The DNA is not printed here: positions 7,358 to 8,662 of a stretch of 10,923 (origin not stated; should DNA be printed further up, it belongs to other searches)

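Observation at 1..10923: Seven-gene co-directional block joined by ATGA overlaps and 3-4 nt spacers, with no Shine-Dalgarno sequences: candidate uncharacterised viral structural module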

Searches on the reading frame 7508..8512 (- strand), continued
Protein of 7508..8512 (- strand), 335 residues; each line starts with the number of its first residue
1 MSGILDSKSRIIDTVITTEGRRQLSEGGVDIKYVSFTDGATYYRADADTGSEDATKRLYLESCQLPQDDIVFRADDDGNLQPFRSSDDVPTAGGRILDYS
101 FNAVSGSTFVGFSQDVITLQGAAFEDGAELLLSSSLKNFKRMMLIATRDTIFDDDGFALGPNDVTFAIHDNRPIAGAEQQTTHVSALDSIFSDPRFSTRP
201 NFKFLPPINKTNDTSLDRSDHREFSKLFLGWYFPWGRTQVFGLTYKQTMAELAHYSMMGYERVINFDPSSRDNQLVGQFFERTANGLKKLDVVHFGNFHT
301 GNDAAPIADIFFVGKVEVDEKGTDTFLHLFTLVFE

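Call 67: search_solved_structures(query=A3, max_evalue=5)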
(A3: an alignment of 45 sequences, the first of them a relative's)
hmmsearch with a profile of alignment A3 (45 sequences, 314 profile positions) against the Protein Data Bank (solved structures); distinct sequences matched with E-value up to 5: 3.
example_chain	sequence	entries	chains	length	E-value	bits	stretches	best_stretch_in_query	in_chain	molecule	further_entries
9jwa_B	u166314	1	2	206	0.044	16.7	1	24-64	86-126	Lon protease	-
3g7y_A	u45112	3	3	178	0.16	14.9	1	145-220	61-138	Dolichyl-diphosphooligosaccharide-protein glycosyltransferase subunit OST6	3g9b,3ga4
7oci_C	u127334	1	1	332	0.56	13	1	145-219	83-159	Dolichyl-diphosphooligosaccharide--protein glycosyltransferase subunit OST6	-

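Call 68: search_dna_similar(query=P0311, collection=phages, mode=protein, max_evalue=0.01)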
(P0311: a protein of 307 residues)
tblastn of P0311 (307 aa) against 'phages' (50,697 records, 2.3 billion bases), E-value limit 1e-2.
No match.

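Call 75: search_solved_structures(query=A5, max_evalue=1)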
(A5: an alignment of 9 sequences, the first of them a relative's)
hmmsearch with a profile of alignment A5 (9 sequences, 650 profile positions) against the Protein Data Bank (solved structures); distinct sequences matched with E-value up to 1: 0.

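Call 77: search_solved_structures(query=A7, max_evalue=1)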
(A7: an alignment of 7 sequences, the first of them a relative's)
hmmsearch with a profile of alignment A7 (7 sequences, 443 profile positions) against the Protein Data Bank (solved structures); distinct sequences matched with E-value up to 1: 0.

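Call 97: search_protein_families(library=pfam, proteins=[P0194, P0238, P0242, P0244, P0245, P0254, P0257, P0279, P0291, P0316], max_evalue=0.01)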
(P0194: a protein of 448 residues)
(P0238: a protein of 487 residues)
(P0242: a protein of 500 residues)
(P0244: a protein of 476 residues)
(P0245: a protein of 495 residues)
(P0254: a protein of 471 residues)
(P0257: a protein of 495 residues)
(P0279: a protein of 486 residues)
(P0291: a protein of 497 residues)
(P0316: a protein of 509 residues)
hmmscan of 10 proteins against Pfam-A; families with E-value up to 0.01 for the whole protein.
P0194 (448 aa): 0 families

P0238 (487 aa): 0 families

P0242 (500 aa): 0 families

P0244 (476 aa): 0 families

P0245 (495 aa): 0 families

P0254 (471 aa): 0 families

P0257 (495 aa): 0 families

P0279 (486 aa): 0 families

P0291 (497 aa): 0 families

P0316 (509 aa): 0 families

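Call 101: find_related_loci(query=A8, collection=viral_contigs, flank=10000)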
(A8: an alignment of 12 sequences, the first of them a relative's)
Query A8 (335 aa) in viral_contigs; peptide patterns used: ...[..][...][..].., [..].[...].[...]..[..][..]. (x = any residue, [..] = any of these).
240 stretches matched a pattern; 155 encode a relative of the query (tblastn E <= 1e-3); the best 80 are kept; 80 distinct loci.
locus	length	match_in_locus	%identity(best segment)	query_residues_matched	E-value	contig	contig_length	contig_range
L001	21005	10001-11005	67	1-335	3e-149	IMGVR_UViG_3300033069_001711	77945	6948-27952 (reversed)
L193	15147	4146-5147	58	3-335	5e-131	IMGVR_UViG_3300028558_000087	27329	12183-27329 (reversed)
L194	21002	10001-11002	58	3-335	5e-131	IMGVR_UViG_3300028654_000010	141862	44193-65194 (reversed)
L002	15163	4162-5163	58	1-335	1e-130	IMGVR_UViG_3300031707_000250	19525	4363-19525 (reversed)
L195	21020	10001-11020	55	1-335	5e-128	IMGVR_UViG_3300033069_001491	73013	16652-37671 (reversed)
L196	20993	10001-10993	54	1-335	2e-118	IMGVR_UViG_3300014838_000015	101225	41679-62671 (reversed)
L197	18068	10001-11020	55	1-335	3e-117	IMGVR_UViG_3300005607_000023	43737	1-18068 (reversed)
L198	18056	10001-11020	55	1-335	3e-117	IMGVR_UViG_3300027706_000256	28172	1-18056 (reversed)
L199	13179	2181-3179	54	1-335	2e-116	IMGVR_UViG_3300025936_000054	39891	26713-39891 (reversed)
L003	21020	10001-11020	55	1-335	1e-115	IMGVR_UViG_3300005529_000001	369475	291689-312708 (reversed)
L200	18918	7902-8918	52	1-335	1e-114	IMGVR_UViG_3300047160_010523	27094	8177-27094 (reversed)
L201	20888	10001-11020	52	1-335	4e-114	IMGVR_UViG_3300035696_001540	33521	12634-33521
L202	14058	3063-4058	50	1-334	5e-112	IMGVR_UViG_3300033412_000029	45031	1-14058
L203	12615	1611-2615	48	1-335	9e-111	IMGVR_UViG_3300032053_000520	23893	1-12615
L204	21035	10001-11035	49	1-334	2e-106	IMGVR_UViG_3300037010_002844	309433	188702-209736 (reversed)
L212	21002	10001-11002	44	3-335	3e-89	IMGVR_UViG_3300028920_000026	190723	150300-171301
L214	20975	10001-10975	45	1-334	2e-88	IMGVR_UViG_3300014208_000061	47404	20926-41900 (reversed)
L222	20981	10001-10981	39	1-335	5e-70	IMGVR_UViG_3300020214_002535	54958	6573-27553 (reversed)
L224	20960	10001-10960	38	1-335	5e-69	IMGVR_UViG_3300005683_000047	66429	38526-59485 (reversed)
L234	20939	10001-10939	37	1-334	1e-58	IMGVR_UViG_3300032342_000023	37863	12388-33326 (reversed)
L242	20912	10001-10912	37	1-335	5e-57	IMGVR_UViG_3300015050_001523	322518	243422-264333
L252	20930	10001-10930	35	1-335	1e-53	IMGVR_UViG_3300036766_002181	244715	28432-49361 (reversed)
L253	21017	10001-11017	37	3-335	3e-53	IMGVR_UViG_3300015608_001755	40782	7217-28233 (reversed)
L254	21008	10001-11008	37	3-335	5e-53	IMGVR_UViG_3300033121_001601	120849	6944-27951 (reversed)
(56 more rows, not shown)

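Call 104: search_protein_families(library=phrogs, proteins=[L254:8467-9765:+, L253:1895-5314:+, L214:8527-9921:+, L252:462-2012:+, L214:19334-20050:+, L224:1839-3092:+, L234:50-1003:+, L212:1-1520:-, L194:2598-3578:-, L222:3039-4238:+], max_evalue=0.01)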
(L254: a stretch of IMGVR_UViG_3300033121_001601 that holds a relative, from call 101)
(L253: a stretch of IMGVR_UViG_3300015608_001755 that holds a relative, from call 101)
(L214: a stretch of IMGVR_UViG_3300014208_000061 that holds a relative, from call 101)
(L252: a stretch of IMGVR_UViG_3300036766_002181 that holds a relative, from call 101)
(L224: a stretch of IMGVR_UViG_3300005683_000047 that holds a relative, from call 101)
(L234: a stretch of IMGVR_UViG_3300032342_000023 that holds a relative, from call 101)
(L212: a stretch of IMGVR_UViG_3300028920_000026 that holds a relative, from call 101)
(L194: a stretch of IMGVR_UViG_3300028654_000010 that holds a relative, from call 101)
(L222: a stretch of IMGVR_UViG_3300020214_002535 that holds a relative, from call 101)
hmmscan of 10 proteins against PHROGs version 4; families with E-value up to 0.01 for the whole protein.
L254:8467-9765:+ (432 aa): 0 families

L253:1895-5314:+ (1139 aa): 0 families

L214:8527-9921:+ (464 aa): 4 families
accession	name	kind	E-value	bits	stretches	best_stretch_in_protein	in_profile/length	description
phrog_2765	-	other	1.3e-104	351.5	1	2-462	2-441/443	PhoH-like phosphate starvation-inducible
phrog_170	-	other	4.9e-57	194.8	1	181-457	26-270/323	PhoH-like phosphate starvation-inducible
phrog_32482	-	other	0.00013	21.8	1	289-418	423-534/589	PhoH-like phosphate starvation-inducible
phrog_4412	-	DNA, RNA and nucleotide metabolism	0.0024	17.3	0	158-271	253-361/743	exonuclease V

L252:462-2012:+ (516 aa): 0 families

L214:19334-20050:+ (238 aa): 0 families

L224:1839-3092:+ (417 aa): 0 families

L234:50-1003:+ (317 aa): 3 families
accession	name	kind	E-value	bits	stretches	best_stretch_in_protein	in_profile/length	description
phrog_219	-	tail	2.8e-10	40.4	1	81-268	271-460/598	baseplate wedge subunit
phrog_6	-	tail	2.5e-09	37.3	1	18-269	168-384/548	baseplate wedge subunit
phrog_4226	-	tail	0.00018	21.9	1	136-254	76-190/228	baseplate protein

L212:1-1520:- (506 aa): 1 family
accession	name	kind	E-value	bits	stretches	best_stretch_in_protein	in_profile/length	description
phrog_13126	-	moron, auxiliary metabolic gene and host takeover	0.0038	17.5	1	337-369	21-52/394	beta-1,4-glycosyltransferase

L194:2598-3578:- (326 aa): 0 families

L222:3039-4238:+ (399 aa): 1 family
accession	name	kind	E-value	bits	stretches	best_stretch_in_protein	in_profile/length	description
phrog_5725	-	other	9.6e-16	58.4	1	114-366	150-423/540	chaperonin groEL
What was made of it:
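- Closest known: T4 baseplate wedge and short tail fibre cluster. Different: Only the wedge gene of relatives is recognisably gp6-like, through PHROGs (call 104).
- The wedge gene matches phrog_219 and phrog_6 (call 104).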

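Call 108: find_related_loci(query=L242:166-1470:+, collection=viral_contigs, flank=10000)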
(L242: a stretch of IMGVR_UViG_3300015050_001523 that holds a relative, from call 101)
Query L242:166-1470:+ (434 aa) in viral_contigs; peptide patterns used: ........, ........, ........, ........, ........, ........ (x = any residue, [..] = any of these).
79 stretches matched a pattern; 69 encode a relative of the query (tblastn E <= 1e-3); 69 distinct loci.
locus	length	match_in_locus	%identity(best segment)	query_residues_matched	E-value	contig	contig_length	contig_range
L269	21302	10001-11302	100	1-434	0e+0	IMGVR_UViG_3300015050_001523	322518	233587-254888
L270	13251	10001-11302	77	1-434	0e+0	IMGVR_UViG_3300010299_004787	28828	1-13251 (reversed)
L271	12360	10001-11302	71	1-434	0e+0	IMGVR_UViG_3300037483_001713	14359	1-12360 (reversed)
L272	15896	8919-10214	70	1-434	0e+0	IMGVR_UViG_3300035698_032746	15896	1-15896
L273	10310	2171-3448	69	9-434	0e+0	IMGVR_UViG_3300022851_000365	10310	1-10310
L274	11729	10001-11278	69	9-434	0e+0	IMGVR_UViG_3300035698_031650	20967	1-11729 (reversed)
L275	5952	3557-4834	69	9-434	0e+0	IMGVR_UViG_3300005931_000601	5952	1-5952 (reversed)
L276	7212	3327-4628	66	1-434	0e+0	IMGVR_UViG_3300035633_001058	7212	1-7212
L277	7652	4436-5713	63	9-434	0e+0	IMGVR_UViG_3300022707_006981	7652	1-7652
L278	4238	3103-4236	70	1-378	0e+0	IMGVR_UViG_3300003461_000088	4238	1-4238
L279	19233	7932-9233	58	1-434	1e-171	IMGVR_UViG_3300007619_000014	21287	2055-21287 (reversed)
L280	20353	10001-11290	55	1-431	1e-157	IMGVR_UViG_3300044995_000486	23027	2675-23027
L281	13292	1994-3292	54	2-433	2e-156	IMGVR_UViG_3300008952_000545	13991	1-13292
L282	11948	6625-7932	52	3-434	1e-151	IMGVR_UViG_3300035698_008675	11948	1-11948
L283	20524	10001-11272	53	11-433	9e-151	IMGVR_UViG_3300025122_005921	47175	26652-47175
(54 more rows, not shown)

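Call 111: search_dna_similar(query=L269:9461-11305:+, collection=phages, mode=protein, max_evalue=0.001, max_rows=12)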
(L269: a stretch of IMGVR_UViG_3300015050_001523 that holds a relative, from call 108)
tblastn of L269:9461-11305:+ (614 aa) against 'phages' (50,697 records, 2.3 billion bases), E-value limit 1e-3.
Records with a match: 18; places in all: 18; records where one place covers at least 80% of the query: 6.
Best place of each record, by identity: <60% 18.
By first word of the organism name: Pseudomonas 11; Flavobacterium 4; Microcystis 1; uncultured 1; Streptococcus 1.
By host as written in the record: Pseudomonas aeruginosa PAO1 5; - 4; Flavobacterium sp. LMO8 4; Pseudomonas aeruginosa 3; Microcystis elabens 1; Streptococcus agalactiae 1.
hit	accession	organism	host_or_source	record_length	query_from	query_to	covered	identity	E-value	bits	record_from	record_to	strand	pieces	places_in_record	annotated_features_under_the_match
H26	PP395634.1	Microcystis phage Mel-JY01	Microcystis elabens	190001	13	611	98%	31.6%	1e-79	280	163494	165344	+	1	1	hypothetical protein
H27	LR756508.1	uncultured phage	metagenomic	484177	13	614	98%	31.0%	7e-77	272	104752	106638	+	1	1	record has no annotation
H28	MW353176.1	Flavobacterium phage vB_FspM_immuto_3-5A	Flavobacterium sp. LMO8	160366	13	611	98%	30.3%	5e-68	246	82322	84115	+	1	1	baseplate wedge protein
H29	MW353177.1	Flavobacterium phage vB_FspM_immuto_13-6C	Flavobacterium sp. LMO8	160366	13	611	98%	30.3%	5e-68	246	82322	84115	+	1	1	baseplate wedge protein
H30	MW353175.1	Flavobacterium phage vB_FspM_immuto_2-6A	Flavobacterium sp. LMO8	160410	13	611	98%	30.3%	5e-68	246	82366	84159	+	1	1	baseplate wedge protein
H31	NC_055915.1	Flavobacterium phage vB_FspM_immuto_2-6A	Flavobacterium sp. LMO8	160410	13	611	98%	30.3%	5e-68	246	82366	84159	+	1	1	baseplate wedge protein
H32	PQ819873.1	Streptococcus phage vB_SagM-GXN1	Streptococcus agalactiae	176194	24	239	35%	24.4%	2e-5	54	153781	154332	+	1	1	baseplate wedge protein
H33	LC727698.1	Pseudomonas phage sp. 30-3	Pseudomonas aeruginosa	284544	4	103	16%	30.0%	1e-4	52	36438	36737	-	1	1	hypothetical protein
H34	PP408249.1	Pseudomonas phage vB_Pa-PAC2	Pseudomonas aeruginosa PAO1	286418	4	103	16%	30.0%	1e-4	52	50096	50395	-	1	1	baseplate wedge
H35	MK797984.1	Pseudomonas phage vB_PaeM_PA5oct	-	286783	4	103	16%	30.0%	1e-4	52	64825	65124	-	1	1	baseplate wedge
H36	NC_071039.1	Pseudomonas phage vB_PaeM_PA5oct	-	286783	4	103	16%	30.0%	1e-4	52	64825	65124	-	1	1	baseplate wedge subunit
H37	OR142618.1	Pseudomonas phage Callisto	Pseudomonas aeruginosa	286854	4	103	16%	30.0%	1e-4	52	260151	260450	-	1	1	hypothetical protein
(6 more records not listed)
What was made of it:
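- It also matches the annotated baseplate wedge protein of Flavobacterium phage immuto (30% identity over 98% of the query, E 5e-68, call 111).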

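Call 112: search_dna_similar(query=L269:7583-8983:+, collection=phages, mode=protein, max_evalue=0.001, max_rows=8)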
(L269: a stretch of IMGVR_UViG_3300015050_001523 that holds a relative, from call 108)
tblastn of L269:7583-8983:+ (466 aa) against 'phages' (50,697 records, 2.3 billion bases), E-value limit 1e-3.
No match.

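Call 113: get_annotated_region(hit=H31, flank=20000)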
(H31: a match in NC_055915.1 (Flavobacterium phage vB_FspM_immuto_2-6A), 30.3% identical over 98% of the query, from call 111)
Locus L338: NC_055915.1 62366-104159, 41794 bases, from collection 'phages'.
description: Flavobacterium phage vB_FspM_immuto_2-6A, complete genome.
organism: Flavobacterium phage vB_FspM_immuto_2-6A (NCBI taxid 2801477)
taxonomy: Viruses; Duplodnaviria; Heunggongvirae; Uroviricota; Caudoviricetes; Immutovirus; Immutovirus immuto
host: Flavobacterium sp. LMO8; source: Baltic Sea mesocosm; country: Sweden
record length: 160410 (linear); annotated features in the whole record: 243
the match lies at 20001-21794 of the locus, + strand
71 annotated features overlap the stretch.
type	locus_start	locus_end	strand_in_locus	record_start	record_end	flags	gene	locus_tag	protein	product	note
CDS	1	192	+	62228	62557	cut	-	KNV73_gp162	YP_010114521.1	hypothetical protein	-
CDS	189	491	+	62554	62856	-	-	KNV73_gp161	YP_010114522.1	hypothetical protein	-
CDS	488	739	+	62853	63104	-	-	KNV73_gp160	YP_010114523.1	hypothetical protein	-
CDS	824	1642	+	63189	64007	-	-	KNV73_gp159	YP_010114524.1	protein of unknown function DUF932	-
CDS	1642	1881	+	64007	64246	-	-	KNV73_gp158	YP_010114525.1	hypothetical protein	-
CDS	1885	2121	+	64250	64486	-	-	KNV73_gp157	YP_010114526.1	hypothetical protein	-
CDS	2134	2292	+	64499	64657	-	-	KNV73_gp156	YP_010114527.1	hypothetical protein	-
CDS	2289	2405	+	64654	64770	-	-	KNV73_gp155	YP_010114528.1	hypothetical protein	-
CDS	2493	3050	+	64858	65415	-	-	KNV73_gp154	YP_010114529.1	hypothetical protein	-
CDS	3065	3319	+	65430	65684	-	-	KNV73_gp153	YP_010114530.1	hypothetical protein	-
CDS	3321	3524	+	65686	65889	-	-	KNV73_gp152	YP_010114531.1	hypothetical protein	-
CDS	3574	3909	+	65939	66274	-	-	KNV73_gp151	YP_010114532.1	lipopolysaccharide export LptBFGC system permease protein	Lipopolysaccharide export LptBFGC system, permease protein, LptF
CDS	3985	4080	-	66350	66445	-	-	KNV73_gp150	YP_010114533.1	hypothetical protein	-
CDS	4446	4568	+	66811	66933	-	-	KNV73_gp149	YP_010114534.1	hypothetical protein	-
CDS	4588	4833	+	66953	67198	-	-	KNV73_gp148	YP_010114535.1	hypothetical protein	-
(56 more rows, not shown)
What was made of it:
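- Closest known: Baseplate and tail-fibre gene cluster of Flavobacterium phage vB_FspM_immuto. Same: In both, the genes after the wedge run co-directionally toward fibre and spike genes (call 113).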

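Call 126: search_solved_structures(query=A9, max_evalue=1)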
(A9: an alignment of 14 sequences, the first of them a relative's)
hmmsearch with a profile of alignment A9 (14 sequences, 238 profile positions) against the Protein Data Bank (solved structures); distinct sequences matched with E-value up to 1: 1.
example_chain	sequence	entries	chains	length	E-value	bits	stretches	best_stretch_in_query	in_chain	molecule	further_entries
5k35_A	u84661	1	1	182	0.67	12.6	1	95-188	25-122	Ankyrin-repeat protein B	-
